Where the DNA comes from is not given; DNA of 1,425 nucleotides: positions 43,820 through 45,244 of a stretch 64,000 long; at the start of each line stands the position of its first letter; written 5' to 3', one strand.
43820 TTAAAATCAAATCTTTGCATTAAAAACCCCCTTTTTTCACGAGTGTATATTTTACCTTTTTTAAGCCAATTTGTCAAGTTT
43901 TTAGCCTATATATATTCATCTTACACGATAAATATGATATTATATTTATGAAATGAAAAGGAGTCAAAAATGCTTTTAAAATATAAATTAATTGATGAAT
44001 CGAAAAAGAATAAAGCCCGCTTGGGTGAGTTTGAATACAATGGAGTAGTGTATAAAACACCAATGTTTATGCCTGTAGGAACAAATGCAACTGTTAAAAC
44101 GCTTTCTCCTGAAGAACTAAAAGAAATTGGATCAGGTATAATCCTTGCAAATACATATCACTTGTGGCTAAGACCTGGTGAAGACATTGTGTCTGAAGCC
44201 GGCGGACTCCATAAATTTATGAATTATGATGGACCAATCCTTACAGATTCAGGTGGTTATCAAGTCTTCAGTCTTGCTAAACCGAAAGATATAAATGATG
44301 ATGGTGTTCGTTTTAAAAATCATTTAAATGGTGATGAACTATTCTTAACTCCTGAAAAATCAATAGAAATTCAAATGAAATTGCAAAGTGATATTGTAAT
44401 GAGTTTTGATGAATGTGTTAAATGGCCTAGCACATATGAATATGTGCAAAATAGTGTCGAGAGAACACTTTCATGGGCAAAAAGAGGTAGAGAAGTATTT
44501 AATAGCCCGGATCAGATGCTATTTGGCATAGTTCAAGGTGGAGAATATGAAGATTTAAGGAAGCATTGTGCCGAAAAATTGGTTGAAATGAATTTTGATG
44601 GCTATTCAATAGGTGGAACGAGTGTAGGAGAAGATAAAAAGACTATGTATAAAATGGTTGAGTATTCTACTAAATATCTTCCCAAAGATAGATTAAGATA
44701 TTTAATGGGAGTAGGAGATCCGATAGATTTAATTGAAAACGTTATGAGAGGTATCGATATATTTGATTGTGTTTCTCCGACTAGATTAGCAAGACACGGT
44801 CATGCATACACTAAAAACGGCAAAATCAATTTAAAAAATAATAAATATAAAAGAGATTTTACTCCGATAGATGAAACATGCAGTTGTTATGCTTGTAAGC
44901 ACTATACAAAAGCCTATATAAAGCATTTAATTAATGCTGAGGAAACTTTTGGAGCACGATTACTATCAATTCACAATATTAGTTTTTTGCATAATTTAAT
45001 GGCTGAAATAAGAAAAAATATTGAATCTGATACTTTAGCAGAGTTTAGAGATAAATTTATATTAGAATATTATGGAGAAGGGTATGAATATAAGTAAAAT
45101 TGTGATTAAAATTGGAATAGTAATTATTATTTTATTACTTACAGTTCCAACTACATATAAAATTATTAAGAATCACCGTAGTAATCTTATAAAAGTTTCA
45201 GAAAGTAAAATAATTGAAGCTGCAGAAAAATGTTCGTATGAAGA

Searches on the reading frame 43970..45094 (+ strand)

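Call 79: search_protein_families(library=pfam, proteins=[window:43970-45094:+], max_evalue=0.00001)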
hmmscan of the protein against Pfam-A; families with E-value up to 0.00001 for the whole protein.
window:43970-45094:+ (375 aa): 1 family
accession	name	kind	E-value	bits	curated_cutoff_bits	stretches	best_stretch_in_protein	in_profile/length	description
PF01702.25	TGT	-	5e-160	532.8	26.3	1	15-367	2-355/357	Queuine tRNA-ribosyltransferase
